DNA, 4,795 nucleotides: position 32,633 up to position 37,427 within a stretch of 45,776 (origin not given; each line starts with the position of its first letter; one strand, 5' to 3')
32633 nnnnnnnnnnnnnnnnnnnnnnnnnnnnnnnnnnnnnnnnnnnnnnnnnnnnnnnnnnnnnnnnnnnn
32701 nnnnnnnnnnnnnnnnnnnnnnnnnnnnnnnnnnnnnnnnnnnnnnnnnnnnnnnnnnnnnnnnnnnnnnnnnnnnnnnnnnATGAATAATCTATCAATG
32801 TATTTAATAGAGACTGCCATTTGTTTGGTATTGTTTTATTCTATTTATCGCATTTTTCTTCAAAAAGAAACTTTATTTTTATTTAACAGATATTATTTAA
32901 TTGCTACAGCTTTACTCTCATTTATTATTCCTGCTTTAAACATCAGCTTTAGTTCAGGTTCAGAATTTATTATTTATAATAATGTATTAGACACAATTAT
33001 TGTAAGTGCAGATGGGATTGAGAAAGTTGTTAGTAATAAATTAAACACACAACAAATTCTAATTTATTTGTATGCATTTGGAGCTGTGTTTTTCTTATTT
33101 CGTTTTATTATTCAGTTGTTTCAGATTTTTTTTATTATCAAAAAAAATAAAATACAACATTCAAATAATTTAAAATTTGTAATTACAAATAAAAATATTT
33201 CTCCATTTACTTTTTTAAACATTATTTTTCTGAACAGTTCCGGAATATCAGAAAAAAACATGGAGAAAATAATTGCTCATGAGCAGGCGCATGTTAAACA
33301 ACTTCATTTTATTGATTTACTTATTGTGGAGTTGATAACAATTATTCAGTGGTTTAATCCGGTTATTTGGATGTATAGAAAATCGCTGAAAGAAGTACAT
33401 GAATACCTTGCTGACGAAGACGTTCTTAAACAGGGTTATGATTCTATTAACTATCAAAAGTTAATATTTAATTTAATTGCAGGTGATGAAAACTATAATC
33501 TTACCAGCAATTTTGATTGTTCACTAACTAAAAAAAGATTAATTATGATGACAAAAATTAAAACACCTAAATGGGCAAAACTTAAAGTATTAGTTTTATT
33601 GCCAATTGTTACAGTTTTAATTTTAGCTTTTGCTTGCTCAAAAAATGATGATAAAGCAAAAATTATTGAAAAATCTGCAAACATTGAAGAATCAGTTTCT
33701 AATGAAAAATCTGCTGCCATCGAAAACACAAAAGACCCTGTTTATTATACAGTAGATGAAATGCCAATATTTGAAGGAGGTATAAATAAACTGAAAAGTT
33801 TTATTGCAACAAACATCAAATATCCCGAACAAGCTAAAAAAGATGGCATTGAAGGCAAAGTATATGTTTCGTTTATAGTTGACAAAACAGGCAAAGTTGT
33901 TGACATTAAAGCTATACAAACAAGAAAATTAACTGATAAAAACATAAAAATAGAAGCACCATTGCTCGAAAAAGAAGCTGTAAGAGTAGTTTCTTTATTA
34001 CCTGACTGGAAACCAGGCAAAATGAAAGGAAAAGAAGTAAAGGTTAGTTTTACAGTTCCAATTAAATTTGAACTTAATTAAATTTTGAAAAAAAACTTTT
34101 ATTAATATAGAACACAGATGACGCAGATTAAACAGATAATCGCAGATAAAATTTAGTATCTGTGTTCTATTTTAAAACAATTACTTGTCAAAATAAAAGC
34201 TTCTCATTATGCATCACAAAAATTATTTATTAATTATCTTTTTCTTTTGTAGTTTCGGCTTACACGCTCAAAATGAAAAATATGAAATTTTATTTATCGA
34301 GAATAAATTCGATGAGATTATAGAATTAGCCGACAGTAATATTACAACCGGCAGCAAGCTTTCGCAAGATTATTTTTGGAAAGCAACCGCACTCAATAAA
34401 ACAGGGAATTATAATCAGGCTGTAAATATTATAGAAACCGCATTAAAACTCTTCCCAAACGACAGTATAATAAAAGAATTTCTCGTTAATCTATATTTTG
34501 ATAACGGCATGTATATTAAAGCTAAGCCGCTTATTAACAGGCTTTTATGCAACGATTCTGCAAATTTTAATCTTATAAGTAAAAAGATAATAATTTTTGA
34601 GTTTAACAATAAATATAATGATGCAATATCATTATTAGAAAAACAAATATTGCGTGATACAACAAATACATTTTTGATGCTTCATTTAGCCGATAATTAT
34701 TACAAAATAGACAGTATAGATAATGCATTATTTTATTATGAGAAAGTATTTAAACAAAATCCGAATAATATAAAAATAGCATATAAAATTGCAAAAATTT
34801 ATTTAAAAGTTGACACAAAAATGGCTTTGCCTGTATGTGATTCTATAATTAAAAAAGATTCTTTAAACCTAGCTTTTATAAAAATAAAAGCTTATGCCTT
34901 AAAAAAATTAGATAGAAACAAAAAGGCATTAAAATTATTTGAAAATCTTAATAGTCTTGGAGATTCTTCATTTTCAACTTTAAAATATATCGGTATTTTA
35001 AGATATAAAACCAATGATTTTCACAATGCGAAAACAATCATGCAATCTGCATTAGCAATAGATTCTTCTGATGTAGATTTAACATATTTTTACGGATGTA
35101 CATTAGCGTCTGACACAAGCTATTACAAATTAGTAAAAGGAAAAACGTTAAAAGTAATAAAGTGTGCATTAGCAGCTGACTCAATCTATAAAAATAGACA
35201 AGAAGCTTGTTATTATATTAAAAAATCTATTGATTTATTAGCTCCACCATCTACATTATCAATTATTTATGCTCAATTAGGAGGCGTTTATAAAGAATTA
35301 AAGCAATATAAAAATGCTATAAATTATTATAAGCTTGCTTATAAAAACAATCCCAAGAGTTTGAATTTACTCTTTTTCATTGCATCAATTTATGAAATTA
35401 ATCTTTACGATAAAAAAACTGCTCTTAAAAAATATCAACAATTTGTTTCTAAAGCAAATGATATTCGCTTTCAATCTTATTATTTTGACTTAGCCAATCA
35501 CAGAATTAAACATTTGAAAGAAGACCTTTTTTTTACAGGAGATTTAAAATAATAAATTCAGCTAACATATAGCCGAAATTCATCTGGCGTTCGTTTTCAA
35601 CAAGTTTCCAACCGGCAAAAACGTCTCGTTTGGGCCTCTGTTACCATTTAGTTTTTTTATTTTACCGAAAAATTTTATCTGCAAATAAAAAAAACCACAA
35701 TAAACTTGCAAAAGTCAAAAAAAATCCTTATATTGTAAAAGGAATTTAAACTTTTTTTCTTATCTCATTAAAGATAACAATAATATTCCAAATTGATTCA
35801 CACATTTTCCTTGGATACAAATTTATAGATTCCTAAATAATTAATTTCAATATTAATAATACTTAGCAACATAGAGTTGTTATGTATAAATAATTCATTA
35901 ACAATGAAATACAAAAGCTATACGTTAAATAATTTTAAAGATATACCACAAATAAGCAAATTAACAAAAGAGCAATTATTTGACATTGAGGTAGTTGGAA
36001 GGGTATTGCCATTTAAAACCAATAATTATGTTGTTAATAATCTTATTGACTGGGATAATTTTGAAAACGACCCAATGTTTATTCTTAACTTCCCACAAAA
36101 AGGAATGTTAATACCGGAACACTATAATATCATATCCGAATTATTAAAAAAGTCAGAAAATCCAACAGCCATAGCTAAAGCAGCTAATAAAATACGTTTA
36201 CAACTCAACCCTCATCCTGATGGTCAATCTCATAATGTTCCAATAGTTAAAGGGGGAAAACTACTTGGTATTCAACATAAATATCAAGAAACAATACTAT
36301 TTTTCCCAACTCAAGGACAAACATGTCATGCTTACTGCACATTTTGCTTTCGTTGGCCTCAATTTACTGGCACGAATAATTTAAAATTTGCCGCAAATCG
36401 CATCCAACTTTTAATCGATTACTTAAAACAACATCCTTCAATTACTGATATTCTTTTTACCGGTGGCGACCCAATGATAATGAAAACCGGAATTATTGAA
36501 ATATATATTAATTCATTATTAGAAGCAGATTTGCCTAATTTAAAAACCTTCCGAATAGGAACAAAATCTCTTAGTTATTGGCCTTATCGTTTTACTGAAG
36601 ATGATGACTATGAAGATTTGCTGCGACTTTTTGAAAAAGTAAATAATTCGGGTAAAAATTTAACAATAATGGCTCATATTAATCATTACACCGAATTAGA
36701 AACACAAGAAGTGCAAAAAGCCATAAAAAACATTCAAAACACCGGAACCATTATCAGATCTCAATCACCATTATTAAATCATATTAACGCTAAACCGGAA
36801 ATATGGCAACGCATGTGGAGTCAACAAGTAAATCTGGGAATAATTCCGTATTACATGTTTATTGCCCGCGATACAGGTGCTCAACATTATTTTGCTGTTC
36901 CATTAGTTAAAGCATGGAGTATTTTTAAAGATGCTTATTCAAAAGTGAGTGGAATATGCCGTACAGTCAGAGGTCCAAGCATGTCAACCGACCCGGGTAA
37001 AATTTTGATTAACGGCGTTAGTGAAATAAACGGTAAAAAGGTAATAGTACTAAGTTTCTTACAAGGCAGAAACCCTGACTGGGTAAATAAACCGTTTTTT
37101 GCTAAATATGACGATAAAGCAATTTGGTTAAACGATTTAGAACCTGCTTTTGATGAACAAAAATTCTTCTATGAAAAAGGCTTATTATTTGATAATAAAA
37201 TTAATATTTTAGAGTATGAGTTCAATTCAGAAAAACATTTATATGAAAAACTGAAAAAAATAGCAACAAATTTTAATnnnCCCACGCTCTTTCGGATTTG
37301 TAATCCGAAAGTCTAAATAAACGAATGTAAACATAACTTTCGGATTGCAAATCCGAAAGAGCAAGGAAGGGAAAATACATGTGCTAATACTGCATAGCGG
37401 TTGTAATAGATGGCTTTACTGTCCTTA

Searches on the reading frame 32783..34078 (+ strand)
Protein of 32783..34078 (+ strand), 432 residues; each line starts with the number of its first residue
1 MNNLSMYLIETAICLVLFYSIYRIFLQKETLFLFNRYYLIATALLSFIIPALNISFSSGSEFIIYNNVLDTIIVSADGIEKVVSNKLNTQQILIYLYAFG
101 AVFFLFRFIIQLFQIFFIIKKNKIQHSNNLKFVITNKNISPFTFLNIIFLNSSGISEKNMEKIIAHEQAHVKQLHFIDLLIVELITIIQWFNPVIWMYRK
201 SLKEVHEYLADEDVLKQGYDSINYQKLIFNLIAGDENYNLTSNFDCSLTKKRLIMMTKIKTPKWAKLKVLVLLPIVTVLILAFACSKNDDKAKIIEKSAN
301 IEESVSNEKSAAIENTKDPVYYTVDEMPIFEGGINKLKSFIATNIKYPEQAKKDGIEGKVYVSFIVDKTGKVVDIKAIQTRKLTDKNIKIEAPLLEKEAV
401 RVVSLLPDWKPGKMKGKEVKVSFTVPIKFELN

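Call 63: search_protein_families(library=pfam, proteins=[window:32783-34078:+])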
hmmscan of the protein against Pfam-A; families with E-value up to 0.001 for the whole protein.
window:32783-34078:+ (432 aa): 2 families
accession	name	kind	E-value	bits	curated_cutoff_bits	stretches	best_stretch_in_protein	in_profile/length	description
PF03544.19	TonB_C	-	3.5e-15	56.7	24.6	1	344-431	2-79/79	Gram-negative bacterial TonB protein C-terminal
PF05569.17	Peptidase_M56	-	3.3e-12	46.6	31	1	35-255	32-295/296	BlaR1 peptidase M56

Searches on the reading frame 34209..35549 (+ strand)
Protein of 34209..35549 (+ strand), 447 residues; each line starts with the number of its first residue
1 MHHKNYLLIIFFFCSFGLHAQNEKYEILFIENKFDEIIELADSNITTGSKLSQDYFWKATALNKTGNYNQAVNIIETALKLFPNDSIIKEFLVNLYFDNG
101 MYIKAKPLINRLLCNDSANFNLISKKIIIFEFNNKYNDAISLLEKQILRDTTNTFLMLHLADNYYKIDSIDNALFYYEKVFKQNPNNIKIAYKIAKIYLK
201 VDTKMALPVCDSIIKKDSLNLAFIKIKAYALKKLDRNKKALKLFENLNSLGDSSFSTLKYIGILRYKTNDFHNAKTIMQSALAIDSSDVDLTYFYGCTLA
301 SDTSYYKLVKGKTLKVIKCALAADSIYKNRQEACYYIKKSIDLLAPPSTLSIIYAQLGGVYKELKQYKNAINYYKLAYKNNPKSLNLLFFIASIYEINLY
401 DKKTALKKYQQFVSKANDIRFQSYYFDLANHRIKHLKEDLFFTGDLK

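Call 63: search_protein_families(library=pfam, proteins=[window:34209-35549:+])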
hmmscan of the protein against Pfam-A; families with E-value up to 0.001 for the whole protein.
window:34209-35549:+ (447 aa): 15 families
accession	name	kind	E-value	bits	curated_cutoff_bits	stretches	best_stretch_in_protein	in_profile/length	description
PF14559.12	TPR_19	-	6.9e-18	65.2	25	1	65-113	4-52/68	Tetratricopeptide repeat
PF13428.12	TPR_14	-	1.9e-17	62.4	23.5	0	56-94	5-43/44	Tetratricopeptide repeat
PF07719.23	TPR_2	-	2.1e-15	56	27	0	353-383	3-33/34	Tetratricopeptide repeat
PF13181.12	TPR_8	-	1.9e-14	52.9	25.7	1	353-383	3-33/34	Tetratricopeptide repeat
PF12895.13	ANAPC3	-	3e-12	47.1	27.2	1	169-246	4-81/82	Anaphase-promoting complex, cyclosome, subunit 3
PF00515.34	TPR_1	-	4.7e-11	42.5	27.8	0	353-383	3-33/34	Tetratricopeptide repeat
PF13174.12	TPR_6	-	4.1e-10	40.1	26.3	0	157-186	3-32/33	Tetratricopeptide repeat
PF13424.12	TPR_12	-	9.3e-10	39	30.1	0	350-379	44-73/77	Tetratricopeptide repeat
PF13429.12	TPR_15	-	4.4e-09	36.6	26.2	1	52-190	144-250/280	Tetratricopeptide repeat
PF23914.1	TPR_CcmH_CycH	-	2.1e-07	31.4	42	0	328-413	64-148/158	Cytochrome c-type biogenesis protein H TPR domain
PF13176.12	TPR_7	-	8.3e-07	29.1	27.9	0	355-376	3-24/36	Tetratricopeptide repeat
PF13432.12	TPR_16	-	5.7e-05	23.9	32.7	0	59-100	4-45/65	Tetratricopeptide repeat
PF24575.1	TPR_Slam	-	6.2e-05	23.8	35.2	0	58-106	53-101/104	Surface lipoprotein assembly modifier, N-terminal TPR repeats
PF25058.1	ARM_TT21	-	0.00017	22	27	1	57-200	12-140/155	Tetratricopeptide repeat protein 21 ARM repeat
PF25063.1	ARM_TT21_C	-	0.00085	19.7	35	0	171-217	146-194/209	Tetratricopeptide repeat protein 21 C-terminal ARM domain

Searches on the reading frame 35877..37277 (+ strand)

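Call 63: search_protein_families(library=pfam, proteins=[window:35877-37277:+])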
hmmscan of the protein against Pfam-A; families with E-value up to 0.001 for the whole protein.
window:35877-37277:+ (467 aa): 2 families
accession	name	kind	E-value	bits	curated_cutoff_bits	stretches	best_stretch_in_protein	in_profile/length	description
PF04055.27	Radical_SAM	-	0.00018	22.2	29.5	1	148-250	5-95/166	Radical SAM superfamily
PF13353.11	Fer4_12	-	0.00041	21.1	22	0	148-209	13-73/137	4Fe-4S single cluster domain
